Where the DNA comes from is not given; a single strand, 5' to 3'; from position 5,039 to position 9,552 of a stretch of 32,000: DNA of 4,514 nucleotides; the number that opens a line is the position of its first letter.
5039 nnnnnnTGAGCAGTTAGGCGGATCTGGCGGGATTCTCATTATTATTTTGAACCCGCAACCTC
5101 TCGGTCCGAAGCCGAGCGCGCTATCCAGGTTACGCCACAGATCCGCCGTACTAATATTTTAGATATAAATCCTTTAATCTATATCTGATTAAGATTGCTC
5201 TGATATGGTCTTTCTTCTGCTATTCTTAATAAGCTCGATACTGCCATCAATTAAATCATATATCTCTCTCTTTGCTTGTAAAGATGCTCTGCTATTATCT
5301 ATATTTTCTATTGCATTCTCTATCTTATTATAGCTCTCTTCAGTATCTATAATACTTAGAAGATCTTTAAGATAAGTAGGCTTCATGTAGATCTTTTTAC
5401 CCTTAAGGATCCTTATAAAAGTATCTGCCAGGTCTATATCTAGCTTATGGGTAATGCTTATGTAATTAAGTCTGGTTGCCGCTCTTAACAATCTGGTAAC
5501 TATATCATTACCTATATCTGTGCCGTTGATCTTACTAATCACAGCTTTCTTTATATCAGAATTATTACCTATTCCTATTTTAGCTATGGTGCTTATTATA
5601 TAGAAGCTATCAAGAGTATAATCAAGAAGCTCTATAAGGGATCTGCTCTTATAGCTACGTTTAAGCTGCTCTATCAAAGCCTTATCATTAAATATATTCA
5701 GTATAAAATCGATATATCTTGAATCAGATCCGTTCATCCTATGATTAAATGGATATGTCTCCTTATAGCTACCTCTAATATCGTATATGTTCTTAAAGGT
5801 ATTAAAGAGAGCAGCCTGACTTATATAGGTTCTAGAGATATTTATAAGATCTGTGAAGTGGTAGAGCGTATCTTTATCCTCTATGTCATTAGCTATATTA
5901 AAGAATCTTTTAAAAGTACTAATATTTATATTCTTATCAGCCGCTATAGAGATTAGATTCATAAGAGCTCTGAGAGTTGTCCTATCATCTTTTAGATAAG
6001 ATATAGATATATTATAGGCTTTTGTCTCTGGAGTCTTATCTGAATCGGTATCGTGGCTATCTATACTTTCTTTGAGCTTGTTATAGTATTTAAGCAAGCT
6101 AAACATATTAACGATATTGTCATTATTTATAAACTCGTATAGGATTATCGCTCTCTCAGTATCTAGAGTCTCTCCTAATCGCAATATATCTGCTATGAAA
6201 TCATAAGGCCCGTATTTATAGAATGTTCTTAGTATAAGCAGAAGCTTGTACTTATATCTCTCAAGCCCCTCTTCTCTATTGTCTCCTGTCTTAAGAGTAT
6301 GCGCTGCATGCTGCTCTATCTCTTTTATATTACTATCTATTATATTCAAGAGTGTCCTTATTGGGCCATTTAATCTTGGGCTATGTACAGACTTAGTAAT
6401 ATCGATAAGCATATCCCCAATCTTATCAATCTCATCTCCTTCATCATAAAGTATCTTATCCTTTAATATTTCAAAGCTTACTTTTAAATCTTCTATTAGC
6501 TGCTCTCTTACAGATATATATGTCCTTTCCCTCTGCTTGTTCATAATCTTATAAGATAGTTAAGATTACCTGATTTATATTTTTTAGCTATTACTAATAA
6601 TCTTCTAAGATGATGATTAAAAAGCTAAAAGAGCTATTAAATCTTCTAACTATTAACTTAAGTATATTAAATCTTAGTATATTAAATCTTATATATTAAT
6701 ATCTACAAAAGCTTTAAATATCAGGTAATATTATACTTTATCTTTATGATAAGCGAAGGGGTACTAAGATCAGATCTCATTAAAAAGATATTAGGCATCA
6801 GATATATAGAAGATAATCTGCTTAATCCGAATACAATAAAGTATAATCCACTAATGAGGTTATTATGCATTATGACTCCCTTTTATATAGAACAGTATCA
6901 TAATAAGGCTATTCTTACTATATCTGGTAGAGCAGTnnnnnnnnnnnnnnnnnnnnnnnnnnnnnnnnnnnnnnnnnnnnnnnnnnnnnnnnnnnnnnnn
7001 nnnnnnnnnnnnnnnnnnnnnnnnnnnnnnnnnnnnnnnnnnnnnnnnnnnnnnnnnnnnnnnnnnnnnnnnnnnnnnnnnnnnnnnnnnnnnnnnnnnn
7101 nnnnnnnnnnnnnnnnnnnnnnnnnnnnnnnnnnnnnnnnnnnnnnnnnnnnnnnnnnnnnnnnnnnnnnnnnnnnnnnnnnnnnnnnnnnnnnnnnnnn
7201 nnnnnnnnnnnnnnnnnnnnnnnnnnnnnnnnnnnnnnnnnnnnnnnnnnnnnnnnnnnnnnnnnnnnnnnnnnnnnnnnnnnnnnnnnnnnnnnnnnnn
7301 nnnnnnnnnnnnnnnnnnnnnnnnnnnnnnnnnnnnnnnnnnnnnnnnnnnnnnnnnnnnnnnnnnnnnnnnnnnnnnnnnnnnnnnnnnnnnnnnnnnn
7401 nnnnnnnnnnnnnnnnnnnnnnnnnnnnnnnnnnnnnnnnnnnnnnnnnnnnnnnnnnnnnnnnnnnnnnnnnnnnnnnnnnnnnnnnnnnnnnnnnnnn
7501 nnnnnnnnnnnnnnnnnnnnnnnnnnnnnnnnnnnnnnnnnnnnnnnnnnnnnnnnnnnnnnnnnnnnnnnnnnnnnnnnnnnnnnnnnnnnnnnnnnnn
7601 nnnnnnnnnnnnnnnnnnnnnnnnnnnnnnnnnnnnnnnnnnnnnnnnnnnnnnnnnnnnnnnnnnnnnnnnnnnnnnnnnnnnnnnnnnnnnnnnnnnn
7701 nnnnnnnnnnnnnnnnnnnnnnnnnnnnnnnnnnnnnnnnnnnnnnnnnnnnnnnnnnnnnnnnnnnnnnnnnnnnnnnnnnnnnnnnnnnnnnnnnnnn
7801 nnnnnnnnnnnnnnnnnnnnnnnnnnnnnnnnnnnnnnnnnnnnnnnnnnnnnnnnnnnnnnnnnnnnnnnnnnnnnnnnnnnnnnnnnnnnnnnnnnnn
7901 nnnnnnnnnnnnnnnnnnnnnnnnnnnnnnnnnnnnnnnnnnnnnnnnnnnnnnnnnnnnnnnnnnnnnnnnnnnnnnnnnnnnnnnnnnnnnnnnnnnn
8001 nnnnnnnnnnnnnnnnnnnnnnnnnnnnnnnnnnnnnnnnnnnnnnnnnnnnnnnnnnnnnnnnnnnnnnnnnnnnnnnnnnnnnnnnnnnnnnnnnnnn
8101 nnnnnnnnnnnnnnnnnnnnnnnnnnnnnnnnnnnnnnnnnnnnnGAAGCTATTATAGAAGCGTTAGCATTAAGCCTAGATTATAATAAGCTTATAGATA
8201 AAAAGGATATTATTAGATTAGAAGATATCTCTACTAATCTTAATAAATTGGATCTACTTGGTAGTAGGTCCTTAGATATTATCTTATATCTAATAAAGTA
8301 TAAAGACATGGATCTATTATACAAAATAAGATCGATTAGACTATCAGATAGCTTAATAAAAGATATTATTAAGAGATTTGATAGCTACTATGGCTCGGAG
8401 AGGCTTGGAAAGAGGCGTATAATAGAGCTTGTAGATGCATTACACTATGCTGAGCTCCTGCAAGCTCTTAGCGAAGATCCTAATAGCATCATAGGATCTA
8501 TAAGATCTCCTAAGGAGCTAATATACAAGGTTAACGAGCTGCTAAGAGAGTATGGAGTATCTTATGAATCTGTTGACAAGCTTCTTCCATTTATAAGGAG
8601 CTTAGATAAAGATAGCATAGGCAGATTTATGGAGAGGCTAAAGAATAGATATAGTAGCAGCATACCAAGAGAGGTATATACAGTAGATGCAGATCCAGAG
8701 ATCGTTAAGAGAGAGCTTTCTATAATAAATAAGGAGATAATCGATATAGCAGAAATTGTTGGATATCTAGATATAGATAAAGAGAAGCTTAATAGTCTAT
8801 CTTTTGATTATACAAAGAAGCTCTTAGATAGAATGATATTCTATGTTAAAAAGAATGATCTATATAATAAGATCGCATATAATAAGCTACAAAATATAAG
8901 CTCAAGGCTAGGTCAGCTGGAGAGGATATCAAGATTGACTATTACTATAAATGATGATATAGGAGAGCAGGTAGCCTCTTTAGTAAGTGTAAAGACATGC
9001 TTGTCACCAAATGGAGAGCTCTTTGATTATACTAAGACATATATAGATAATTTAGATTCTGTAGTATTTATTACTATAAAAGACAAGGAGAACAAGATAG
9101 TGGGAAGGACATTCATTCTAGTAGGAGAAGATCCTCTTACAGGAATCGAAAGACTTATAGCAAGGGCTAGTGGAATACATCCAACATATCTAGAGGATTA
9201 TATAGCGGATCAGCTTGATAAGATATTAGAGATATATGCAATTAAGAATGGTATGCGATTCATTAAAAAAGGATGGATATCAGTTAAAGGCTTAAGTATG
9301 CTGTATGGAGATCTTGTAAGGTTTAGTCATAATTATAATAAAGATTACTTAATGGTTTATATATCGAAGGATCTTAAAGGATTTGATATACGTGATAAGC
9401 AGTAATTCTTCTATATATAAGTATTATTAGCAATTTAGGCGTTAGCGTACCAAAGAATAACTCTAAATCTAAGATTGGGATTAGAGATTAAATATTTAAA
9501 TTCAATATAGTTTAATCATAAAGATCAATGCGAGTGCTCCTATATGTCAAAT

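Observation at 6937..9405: Two full-length paralogous ~800-aa helical proteins ending in a shared Cys...His domain of no family I can name (second copy at 15604-17991)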

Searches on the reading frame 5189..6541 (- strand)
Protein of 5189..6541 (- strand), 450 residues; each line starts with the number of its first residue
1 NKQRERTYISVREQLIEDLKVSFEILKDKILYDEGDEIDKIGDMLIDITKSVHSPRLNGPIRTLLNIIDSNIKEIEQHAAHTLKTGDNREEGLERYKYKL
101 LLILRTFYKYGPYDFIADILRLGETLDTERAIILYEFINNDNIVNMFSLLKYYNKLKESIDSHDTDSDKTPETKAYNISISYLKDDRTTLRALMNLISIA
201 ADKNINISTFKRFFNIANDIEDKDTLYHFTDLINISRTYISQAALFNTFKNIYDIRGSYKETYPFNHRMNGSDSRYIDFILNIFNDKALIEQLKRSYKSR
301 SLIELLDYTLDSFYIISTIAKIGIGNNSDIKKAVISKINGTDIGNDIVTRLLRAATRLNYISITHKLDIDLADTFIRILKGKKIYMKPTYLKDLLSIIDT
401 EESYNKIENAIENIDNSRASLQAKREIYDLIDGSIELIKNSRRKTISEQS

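Call 6: search_protein_families(library=pfam, proteins=[window:5189-6541:-], max_evalue=0.01)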
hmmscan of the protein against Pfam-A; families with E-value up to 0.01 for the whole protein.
window:5189-6541:- (450 aa): 1 family
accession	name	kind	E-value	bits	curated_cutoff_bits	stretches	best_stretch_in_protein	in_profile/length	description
PF08946.15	Osmo_CC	-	0.0029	18.3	24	1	401-426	11-36/46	Osmosensory transporter coiled coil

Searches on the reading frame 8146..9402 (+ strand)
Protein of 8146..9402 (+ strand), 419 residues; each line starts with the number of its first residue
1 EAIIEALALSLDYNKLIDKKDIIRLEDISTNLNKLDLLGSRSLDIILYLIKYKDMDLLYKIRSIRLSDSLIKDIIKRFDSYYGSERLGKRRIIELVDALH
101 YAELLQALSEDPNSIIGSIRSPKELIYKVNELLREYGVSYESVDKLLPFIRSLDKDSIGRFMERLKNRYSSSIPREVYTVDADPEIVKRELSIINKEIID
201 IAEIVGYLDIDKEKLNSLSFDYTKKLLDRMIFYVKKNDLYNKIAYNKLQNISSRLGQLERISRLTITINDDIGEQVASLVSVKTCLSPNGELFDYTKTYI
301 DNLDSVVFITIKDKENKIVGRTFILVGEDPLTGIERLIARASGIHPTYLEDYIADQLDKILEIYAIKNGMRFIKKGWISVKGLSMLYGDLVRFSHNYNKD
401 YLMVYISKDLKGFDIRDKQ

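Call 35: find_homologous_proteins(query=A3, max_evalue=0.001)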
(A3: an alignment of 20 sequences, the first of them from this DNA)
Query A3 (20 sequences) (419 aa, profile of the alignment): 1 proteins with E <= 0.001 among 8000 candidates.
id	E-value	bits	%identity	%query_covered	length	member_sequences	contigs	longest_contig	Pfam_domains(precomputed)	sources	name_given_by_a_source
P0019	1.4e-104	369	32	32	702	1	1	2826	-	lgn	-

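Call 54: search_protein_families(library=ncbifam, alignment_id=A3, max_evalue=0.1)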
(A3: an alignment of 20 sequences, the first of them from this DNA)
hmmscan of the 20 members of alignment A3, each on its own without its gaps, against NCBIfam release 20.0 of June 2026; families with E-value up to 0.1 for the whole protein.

A. member 1, seq(419 aa): 0 families

B. families by the number of members that match (of 20 scanned): 15 families
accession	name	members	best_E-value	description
TIGR02492.1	flgK_ends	1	0.00071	flagellar hook-associated protein FlgK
NF033533.1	lone7_assoc_B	1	0.0084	type VII secretion system-associated protein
TIGR03836.1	termin_org_HMW1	1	0.012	cytadherence high molecular weight protein 1 N-terminal region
NF003159.0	PRK04132.1-4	1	0.013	replication factor C small subunit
NF006704.0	PRK09250.1-1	1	0.016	class I fructose-bisphosphate aldolase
NF002138.0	PRK00977.1-2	1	0.019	exodeoxyribonuclease VII small subunit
NF010748.0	PRK14150.1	1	0.034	nucleotide exchange factor GrpE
NF007662.0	PRK10334.1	1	0.035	small-conductance mechanosensitive channel MscS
TIGR00376.1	TIGR00376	1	0.071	IGHMBP2 family helicase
NF011245.0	PRK14651.1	1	0.074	UDP-N-acetylmuramate dehydrogenase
NF001220.0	PRK00194.1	1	0.078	ACT domain-containing protein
TIGR02833.1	spore_III_AB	1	0.079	stage III sporulation protein SpoIIIAB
TIGR00598.1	rad14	1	0.088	XPA/Rad14 family DNA repair protein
NF006033.0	PRK08175.1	1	0.091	alanine transaminase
NF045788.1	Omp38Acinit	1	0.098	outer membrane protein Omp38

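Call 56: predict_structure(alignment_id=A3)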
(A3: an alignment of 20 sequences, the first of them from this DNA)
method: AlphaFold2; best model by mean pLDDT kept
length: 419 residues; sequences in the alignment: 20
mean_pLDDT: 84.6   pTM: 0.76
mean pLDDT of the five models: 84.6, 82.6, 82.4, 81.1, 80.8
residues with pLDDT >= 90: 173; 70-90: 194; 50-70: 36; < 50: 16
segments of 3 or more residues with pLDDT < 50: 407-419
pLDDT, mean of each block of 10 residues (from residue 1): 61 56 83 90 91 89 90 91 89 94 86 85 93 88 87 86 82 89 90 94 89 85 92 76 83 90 91 91 88 89 90 92 92 91 82 93 96 90 84 65 51 38
secondary structure, 60 per line:
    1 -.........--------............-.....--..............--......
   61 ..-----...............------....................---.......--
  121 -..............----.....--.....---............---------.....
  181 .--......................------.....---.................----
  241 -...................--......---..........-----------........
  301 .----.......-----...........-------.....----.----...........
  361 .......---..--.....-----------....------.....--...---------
elements in order: H2-10 H19-30 H32-36 H39-52 H55-62 H68-82 H89-108 H112-118 H122-135 H140-144 H147-151 H155-166 E176-181 H184-205 H212-216 H220-236 H242-260 E263-268 H272-281 H293-301 E306-312 E318-328 E336-340 H350-367 E375-379 E391-394 E401-405

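Call 58: fold_search(model_id=the predicted structure, library=pdb)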
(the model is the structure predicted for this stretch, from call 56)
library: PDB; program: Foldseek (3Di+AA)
matches with E <= 10: 248; with E <= 0.001: 0
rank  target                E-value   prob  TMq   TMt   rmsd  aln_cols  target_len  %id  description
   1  2vxk                  5.8e-02  0.98  0.20  0.42   5.5       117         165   17  Structural comparison between Aspergillus fumigatus and human GNA1 (released 2008-07-15)
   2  3cxs                  5.8e-02  0.95  0.18  0.37   9.4       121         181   10  Crystal structure of human GNA1 (released 2008-09-16)
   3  9obo_A                1.0e-01  0.12  0.14  0.09  45.9       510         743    9  Crystal structure of Mycobacterium tuberculosis isocitrate lyase 2 fixed in the apo form with disulfide bonds (released 2026-03-18)
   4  6ee1_D                1.1e-01  0.11  0.14  0.08  32.6       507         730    8  Crystal structure of Mycobacterium tuberculosis ICL2 in complex with acetyl-CoA (released 2019-08-14)
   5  6ee1_B                1.1e-01  0.10  0.14  0.08  32.1       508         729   10  Crystal structure of Mycobacterium tuberculosis ICL2 in complex with acetyl-CoA (released 2019-08-14)
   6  6edz_B                1.4e-01  0.10  0.13  0.08  32.5       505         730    8  Crystal structure of Mycobacterium tuberculosis ICL2 in complex with acetyl-CoA, form I (released 2019-08-14)
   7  3t90                  1.5e-01  0.77  0.18  0.39   6.1       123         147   13  Crystal structure of glucosamine-6-phosphate N-acetyltransferase from Arabidopsis thaliana (released 2012-04-11)
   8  6tdh                  1.8e-01  0.84  0.18  0.38   6.0       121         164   16  Crystal structure of Aspergillus fumigatus Glucosamine-6-phosphate N-acetyltransferase 1 in complex with compound 1 (released 2020-04-29)
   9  6ee1_C                1.8e-01  0.09  0.14  0.09  32.7       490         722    8  Crystal structure of Mycobacterium tuberculosis ICL2 in complex with acetyl-CoA (released 2019-08-14)
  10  3cxq                  1.9e-01  0.84  0.17  0.35   9.6       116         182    9  Crystal structure of human glucosamine 6-phosphate N-acetyltransferase 1 bound to GlcN6P (released 2008-09-16)
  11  3i3g_A                2.0e-01  0.84  0.18  0.43   6.5       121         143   13  Crystal Structure of Trypanosoma brucei N-acetyltransferase (Tb11.01.2886) at 1.86A (released 2009-08-11)
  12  3fb3_A                2.0e-01  0.80  0.17  0.41   6.7       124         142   14  Crystal Structure of Trypanosoma Brucei Acetyltransferase, Tb11.01.2886 (released 2008-11-25)
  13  6edz_A                2.0e-01  0.08  0.13  0.08  32.6       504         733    8  Crystal structure of Mycobacterium tuberculosis ICL2 in complex with acetyl-CoA, form I (released 2019-08-14)
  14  6edz_D                2.1e-01  0.08  0.14  0.08  32.4       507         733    8  Crystal structure of Mycobacterium tuberculosis ICL2 in complex with acetyl-CoA, form I (released 2019-08-14)
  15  1i12_B                2.4e-01  0.69  0.16  0.38   8.3       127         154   15  CRYSTAL STRUCTURE OF SACCHAROMYCES CEREVISIAE GNA1 COMPLEXED WITH ACCOA (released 2001-05-16)
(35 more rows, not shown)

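Call 102: search_solved_structures(query=A3, max_evalue=1)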
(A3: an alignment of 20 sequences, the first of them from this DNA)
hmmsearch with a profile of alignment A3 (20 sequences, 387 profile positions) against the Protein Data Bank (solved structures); distinct sequences matched with E-value up to 1: 16.
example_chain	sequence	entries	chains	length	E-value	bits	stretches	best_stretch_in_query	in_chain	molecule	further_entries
3gpv_A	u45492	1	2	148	0.023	17.2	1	122-188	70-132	Transcriptional regulator, MerR family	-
8a3k_UNK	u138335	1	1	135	0.048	16.1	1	147-243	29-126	sc-apCC-4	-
3ah5_A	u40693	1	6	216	0.14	14.6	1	92-189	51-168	Thymidylate synthase thyX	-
6p82_A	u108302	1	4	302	0.19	14.1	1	88-197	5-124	Nucleotidyltransferase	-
3n3y_A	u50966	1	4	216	0.2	14.1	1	92-189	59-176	Thymidylate synthase thyX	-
6p8u_A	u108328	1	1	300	0.25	13.8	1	88-197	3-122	Nucleotidyltransferase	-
6p8j_C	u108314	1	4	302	0.31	13.5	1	88-197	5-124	Nucleotidyltransferase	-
2l69_A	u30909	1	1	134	0.37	13.2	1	88-189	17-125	Rossmann 2x3 fold protein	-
8jja_A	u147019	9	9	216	0.5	12.8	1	54-143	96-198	bis(5'-nucleosyl)-tetraphosphatase (symmetrical)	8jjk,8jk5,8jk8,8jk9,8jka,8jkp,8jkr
3s84_A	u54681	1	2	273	0.52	12.7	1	101-234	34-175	Apolipoprotein A-IV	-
5t5s_A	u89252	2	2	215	0.56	12.6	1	146-231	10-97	Alanine--tRNA ligase, cytoplasmic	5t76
9v83_A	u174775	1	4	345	0.58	12.6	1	162-236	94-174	Aspergine synthetase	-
9ugr_A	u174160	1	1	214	0.85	12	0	177-242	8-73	Syn-F4-Link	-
8p6j_BBB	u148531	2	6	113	0.87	12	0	95-183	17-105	Antiphagocytic M protein, type 3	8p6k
6nuk_A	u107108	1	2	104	0.87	12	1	150-219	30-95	Ferredog-Diesel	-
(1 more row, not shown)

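Call 103: search_protein_families(library=padloc, alignment_id=A3, max_evalue=0.01)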
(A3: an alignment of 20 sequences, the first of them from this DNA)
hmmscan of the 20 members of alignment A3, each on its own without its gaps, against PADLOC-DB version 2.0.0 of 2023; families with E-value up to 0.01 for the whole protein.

A. member 1, seq(419 aa): 0 families

B. families by the number of members that match (of 20 scanned): 1 family
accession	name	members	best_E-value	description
PDLC03923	MkoB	1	0.0042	-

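Call 104: search_protein_families(library=phrogs, alignment_id=A3, max_evalue=0.01)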
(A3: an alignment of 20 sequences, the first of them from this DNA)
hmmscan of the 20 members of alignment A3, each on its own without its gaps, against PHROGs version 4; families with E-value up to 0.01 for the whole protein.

A. member 1, seq(419 aa): 1 family
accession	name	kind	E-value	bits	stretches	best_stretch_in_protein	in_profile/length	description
phrog_1346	-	tail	0.00071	20.8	1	184-236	53-105/127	tail protein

B. families by the number of members that match (of 20 scanned): 3 families
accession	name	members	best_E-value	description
phrog_1346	-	1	0.00071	tail protein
phrog_10394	-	1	0.001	-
phrog_29364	-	1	0.0022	-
